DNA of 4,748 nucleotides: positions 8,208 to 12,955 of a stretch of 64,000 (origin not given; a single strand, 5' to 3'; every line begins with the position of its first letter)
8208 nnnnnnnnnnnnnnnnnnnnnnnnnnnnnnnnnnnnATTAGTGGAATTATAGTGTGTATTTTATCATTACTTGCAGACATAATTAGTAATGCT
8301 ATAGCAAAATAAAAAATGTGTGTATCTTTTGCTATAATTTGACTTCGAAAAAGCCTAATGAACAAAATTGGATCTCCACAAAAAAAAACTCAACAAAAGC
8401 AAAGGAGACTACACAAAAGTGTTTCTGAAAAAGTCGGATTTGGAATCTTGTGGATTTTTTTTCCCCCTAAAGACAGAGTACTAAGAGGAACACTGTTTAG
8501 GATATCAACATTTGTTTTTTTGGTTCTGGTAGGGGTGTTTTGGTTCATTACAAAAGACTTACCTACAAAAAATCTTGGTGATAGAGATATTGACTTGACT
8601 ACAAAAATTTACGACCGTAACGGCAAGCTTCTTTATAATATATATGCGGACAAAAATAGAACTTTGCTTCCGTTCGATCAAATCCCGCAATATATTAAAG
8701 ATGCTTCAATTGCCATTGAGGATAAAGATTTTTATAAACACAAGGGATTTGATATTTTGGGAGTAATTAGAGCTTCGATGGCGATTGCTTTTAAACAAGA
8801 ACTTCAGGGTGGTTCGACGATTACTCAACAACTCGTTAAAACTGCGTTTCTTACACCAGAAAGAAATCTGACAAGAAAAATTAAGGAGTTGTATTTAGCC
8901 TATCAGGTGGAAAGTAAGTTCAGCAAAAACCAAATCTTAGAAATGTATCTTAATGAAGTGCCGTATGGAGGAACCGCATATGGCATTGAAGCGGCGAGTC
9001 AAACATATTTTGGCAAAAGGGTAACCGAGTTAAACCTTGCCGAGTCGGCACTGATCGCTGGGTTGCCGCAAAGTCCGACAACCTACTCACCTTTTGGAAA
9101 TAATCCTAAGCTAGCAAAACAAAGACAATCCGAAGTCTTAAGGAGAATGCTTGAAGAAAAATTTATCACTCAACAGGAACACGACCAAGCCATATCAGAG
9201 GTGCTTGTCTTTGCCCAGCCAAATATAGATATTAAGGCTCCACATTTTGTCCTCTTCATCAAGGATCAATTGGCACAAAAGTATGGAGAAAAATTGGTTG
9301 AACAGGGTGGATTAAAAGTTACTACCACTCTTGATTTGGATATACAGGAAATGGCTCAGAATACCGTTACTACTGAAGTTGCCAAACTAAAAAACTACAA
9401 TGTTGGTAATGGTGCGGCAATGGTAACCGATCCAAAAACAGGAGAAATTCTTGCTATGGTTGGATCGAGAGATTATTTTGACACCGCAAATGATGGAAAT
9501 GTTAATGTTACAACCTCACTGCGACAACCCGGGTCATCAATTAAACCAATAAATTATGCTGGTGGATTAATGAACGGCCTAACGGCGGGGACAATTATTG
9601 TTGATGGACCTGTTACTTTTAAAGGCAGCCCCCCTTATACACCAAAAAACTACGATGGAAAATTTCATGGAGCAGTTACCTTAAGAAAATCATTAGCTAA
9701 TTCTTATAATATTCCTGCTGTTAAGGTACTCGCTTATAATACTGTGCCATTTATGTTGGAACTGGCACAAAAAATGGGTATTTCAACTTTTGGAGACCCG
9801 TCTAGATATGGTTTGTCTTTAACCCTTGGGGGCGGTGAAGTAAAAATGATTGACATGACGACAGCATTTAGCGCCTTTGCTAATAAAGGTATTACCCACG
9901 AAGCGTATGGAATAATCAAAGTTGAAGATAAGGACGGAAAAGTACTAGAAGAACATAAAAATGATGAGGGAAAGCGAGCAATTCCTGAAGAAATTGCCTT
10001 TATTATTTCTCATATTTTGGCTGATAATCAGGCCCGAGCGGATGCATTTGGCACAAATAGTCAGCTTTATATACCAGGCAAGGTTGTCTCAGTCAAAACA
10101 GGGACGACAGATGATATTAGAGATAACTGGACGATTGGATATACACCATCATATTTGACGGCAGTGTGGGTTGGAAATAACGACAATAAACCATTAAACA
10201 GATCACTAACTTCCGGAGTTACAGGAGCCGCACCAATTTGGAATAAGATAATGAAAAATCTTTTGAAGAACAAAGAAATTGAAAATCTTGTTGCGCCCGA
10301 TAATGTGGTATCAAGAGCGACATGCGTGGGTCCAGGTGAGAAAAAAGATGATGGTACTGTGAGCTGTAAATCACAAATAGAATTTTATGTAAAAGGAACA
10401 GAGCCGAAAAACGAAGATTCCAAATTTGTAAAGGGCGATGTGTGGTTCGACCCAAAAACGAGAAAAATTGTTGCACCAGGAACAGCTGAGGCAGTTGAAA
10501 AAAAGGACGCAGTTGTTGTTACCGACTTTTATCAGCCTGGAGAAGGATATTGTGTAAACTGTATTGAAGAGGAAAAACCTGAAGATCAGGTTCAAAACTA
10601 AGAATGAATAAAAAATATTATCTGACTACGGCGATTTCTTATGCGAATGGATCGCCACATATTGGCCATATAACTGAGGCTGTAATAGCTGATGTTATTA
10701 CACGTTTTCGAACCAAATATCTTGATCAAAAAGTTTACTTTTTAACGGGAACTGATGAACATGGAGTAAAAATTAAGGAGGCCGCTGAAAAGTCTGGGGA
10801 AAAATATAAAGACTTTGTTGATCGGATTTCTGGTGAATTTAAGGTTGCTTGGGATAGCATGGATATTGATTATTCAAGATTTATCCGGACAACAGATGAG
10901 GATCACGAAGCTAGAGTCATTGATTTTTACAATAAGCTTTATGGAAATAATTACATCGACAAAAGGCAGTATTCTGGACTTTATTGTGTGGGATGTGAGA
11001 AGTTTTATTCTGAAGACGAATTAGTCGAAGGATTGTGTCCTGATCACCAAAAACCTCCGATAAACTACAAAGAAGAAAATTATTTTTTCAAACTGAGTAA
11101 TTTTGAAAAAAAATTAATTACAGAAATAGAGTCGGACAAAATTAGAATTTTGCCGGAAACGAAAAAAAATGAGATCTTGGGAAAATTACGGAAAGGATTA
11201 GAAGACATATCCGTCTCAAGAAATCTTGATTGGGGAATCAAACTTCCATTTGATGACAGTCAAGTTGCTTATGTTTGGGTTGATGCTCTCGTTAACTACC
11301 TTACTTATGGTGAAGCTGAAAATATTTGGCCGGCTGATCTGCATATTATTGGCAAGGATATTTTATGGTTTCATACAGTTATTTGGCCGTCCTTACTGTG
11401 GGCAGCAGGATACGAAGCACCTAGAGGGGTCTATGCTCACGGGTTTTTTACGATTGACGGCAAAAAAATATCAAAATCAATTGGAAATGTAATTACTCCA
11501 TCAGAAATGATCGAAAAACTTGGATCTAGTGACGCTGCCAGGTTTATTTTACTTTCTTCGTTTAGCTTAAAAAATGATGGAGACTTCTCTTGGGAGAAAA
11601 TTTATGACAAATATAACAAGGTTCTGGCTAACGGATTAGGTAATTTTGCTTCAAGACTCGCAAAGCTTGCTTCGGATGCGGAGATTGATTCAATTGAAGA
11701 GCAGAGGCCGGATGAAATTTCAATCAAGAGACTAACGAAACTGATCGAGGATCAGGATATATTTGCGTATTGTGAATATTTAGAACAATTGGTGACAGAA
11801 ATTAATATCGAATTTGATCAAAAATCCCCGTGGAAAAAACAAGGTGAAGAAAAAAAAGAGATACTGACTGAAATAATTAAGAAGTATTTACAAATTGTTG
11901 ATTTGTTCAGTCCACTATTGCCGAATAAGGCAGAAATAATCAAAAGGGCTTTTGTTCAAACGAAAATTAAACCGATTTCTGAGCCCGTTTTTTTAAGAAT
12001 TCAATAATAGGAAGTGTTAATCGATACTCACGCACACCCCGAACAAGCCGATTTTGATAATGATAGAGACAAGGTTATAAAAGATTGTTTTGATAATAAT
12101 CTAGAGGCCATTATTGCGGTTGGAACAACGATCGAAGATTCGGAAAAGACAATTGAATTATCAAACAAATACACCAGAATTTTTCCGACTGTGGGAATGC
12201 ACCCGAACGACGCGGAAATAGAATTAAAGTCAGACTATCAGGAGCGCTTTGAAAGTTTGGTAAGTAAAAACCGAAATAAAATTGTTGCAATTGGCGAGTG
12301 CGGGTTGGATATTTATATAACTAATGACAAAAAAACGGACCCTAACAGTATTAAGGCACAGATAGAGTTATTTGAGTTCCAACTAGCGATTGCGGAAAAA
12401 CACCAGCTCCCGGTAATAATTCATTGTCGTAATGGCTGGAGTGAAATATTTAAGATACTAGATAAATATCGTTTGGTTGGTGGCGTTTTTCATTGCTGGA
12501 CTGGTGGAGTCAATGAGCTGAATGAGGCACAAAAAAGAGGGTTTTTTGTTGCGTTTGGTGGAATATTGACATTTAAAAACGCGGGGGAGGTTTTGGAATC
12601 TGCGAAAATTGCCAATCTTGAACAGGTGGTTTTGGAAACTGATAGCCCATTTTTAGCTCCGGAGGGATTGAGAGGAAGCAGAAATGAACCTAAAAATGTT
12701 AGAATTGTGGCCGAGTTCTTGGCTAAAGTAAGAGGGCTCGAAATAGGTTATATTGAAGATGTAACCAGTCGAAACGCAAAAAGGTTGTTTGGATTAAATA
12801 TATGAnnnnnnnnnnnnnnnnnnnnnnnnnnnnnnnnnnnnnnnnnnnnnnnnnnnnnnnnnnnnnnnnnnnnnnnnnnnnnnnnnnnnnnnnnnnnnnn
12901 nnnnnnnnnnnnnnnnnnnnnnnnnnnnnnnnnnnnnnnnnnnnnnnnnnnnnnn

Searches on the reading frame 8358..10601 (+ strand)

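Call 37: search_protein_families(library=pfam, max_evalue=0.00001, proteins=[window:8358-10601:+])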
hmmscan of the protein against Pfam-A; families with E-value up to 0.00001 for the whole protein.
window:8358-10601:+ (747 aa): 2 families
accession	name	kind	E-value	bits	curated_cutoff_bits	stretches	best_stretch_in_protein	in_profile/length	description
PF00912.28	Transgly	-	8.2e-64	214.7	27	1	89-264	2-177/178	Transglycosylase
PF00905.27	Transpeptidase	-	3.3e-24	86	22.1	1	352-633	1-299/299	Penicillin binding protein transpeptidase domain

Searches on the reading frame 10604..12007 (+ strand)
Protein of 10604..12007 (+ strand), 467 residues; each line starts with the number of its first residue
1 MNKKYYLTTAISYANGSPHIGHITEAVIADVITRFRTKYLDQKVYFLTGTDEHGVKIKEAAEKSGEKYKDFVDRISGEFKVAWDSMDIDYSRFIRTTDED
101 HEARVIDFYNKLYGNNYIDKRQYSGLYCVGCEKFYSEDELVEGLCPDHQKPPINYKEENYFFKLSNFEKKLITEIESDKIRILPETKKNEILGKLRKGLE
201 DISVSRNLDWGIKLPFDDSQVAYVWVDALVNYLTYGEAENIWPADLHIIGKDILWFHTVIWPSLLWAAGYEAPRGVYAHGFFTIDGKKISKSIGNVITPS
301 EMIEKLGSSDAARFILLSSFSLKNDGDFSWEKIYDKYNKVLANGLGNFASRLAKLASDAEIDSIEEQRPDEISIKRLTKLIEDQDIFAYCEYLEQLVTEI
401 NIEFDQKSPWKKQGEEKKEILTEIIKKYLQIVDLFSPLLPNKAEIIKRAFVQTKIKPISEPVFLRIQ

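Call 37: search_protein_families(library=pfam, max_evalue=0.00001, proteins=[window:10604-12007:+])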
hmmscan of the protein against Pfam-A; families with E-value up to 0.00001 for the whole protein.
window:10604-12007:+ (467 aa): 4 families
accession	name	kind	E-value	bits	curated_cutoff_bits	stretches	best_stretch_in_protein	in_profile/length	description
PF09334.17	tRNA-synt_1g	-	3.9e-96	322.6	20.1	2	151-352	175-390/391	tRNA synthetases class I (M)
PF00133.28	tRNA-synt_1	-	5.9e-33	114.7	22.7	2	3-216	23-245/414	tRNA synthetases class I (I, L, M and V)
PF01406.26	tRNA-synt_1e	-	2.4e-09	37.4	27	0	16-119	21-122/301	tRNA synthetases class I (C) catalytic domain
PF01921.24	tRNA-synt_1f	-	2.9e-06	26.9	27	0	269-340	263-335/360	tRNA synthetases class I (K)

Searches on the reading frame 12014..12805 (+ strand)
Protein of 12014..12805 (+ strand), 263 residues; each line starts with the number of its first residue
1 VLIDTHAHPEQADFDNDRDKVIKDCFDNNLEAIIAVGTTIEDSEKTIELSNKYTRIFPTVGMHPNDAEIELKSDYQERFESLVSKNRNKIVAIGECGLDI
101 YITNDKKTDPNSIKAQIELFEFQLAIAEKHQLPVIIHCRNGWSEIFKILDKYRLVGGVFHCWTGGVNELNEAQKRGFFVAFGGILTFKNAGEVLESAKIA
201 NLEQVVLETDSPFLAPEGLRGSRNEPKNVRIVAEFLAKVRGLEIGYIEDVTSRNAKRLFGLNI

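Call 37: search_protein_families(library=pfam, max_evalue=0.00001, proteins=[window:12014-12805:+])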
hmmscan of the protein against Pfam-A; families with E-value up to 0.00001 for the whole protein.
window:12014-12805:+ (263 aa): 1 family
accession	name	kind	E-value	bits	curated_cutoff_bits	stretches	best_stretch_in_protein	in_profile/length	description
PF01026.27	TatD_DNase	-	7.3e-73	245.5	27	1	3-260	1-253/253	TatD related DNase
